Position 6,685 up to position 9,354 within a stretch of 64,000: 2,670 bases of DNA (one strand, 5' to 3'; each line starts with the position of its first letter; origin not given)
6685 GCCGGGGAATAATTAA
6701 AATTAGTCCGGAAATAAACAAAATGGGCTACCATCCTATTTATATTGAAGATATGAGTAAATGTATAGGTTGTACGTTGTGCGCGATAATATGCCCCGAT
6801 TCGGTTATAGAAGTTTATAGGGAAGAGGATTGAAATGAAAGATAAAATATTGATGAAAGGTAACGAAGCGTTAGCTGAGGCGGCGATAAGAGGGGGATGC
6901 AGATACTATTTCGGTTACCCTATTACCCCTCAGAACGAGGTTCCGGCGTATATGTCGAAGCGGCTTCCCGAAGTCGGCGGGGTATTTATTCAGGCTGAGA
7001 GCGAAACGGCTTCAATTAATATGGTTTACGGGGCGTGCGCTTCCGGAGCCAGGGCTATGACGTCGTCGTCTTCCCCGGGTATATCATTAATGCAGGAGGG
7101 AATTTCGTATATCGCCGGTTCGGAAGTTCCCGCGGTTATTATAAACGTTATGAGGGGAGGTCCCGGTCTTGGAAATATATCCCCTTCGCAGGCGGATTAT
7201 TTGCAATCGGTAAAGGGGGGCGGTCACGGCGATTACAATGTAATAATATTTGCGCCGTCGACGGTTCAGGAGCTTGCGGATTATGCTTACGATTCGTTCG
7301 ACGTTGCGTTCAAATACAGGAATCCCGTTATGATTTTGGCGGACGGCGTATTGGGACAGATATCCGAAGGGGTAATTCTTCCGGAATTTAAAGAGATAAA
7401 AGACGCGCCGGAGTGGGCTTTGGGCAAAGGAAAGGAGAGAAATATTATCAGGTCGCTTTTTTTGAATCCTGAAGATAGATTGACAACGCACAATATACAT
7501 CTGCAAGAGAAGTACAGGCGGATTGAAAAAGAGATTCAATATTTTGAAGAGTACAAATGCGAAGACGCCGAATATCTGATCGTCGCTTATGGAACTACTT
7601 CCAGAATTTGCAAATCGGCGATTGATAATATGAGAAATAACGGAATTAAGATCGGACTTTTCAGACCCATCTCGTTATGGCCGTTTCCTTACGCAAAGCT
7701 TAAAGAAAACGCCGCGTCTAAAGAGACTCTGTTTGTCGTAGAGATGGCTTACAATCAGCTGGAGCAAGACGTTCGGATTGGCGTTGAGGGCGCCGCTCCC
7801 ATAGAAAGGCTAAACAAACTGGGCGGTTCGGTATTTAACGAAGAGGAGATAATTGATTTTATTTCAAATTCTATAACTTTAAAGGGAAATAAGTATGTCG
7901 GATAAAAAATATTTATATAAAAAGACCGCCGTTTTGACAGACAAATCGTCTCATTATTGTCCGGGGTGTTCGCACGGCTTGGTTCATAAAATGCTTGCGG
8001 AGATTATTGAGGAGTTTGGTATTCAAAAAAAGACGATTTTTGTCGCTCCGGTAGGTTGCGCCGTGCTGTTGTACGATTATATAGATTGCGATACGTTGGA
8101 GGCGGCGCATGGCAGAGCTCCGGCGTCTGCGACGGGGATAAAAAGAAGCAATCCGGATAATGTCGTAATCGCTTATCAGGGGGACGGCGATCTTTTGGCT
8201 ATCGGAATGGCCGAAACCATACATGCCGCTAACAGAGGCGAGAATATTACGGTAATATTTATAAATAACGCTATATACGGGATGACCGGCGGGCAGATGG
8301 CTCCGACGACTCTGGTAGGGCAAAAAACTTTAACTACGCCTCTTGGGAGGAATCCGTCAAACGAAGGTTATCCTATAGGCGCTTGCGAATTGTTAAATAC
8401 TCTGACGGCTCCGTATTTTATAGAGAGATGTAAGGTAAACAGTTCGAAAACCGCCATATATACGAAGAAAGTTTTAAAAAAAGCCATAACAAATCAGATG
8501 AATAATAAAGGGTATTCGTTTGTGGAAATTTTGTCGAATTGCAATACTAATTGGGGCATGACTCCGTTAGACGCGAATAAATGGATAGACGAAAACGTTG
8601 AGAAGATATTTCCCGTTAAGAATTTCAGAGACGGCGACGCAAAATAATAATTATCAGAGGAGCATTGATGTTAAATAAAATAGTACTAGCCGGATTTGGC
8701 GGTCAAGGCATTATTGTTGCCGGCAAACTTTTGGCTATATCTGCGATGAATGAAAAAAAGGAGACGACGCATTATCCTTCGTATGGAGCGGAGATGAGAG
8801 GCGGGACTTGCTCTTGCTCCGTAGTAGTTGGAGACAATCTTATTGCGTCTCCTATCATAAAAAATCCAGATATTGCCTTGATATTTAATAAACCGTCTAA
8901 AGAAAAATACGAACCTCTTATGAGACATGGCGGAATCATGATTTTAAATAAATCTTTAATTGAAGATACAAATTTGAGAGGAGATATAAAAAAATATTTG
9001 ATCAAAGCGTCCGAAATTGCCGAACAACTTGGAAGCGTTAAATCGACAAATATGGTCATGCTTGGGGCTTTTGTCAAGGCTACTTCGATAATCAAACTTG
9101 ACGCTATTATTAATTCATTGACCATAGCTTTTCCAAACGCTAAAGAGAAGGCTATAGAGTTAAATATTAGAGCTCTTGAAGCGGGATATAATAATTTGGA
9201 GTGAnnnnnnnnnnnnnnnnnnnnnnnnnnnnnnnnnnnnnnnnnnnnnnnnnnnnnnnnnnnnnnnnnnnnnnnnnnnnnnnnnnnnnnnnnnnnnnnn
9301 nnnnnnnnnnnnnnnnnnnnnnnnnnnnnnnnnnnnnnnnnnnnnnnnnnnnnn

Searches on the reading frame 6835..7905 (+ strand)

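Call 29: search_protein_families(library=pfam, proteins=[window:6835-7905:+], max_evalue=0.001)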
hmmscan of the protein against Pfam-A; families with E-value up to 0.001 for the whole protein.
window:6835-7905:+ (356 aa): 3 families
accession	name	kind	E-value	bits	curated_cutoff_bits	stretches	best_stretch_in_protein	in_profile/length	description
PF01855.24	POR_N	-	1.2e-48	166.3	27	1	15-200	1-188/231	Pyruvate flavodoxin/ferredoxin oxidoreductase, thiamine diP-bdg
PF17147.9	PFOR_II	-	6.1e-24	84.8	27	1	245-339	1-102/102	Pyruvate:ferredoxin oxidoreductase core domain II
PF02780.25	Transketolase_C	-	4e-06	27.2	25.9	1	240-307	5-72/124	Transketolase, C-terminal domain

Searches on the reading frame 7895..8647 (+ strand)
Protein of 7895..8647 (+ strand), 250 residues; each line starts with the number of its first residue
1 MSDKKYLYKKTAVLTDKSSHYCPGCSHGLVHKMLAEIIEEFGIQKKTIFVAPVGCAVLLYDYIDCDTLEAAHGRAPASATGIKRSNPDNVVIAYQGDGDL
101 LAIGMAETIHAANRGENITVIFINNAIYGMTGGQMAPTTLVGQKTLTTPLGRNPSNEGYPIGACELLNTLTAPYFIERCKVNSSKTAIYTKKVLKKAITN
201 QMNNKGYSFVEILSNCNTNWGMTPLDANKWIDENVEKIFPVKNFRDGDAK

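Call 29: search_protein_families(library=pfam, proteins=[window:7895-8647:+], max_evalue=0.001)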
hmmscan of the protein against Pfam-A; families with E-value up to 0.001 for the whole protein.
window:7895-8647:+ (250 aa): 1 family
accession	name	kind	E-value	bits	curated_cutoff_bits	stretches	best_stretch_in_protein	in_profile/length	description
PF02775.26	TPP_enzyme_C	-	8.9e-22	78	21.9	1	61-212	20-151/151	Thiamine pyrophosphate enzyme, C-terminal TPP binding domain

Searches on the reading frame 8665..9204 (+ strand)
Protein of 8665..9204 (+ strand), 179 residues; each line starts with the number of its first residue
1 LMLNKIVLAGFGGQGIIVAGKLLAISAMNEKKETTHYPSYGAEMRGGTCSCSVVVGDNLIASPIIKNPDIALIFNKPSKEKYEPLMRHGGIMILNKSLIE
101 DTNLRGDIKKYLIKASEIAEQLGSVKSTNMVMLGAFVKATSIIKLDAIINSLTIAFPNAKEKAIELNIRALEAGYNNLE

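Call 29: search_protein_families(library=pfam, proteins=[window:8665-9204:+], max_evalue=0.001)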
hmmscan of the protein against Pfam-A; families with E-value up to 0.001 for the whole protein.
window:8665-9204:+ (179 aa): 1 family
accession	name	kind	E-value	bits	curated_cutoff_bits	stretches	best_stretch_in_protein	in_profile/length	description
PF01558.24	POR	-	9e-38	130.6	27.4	1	12-176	1-173/173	Pyruvate ferredoxin/flavodoxin oxidoreductase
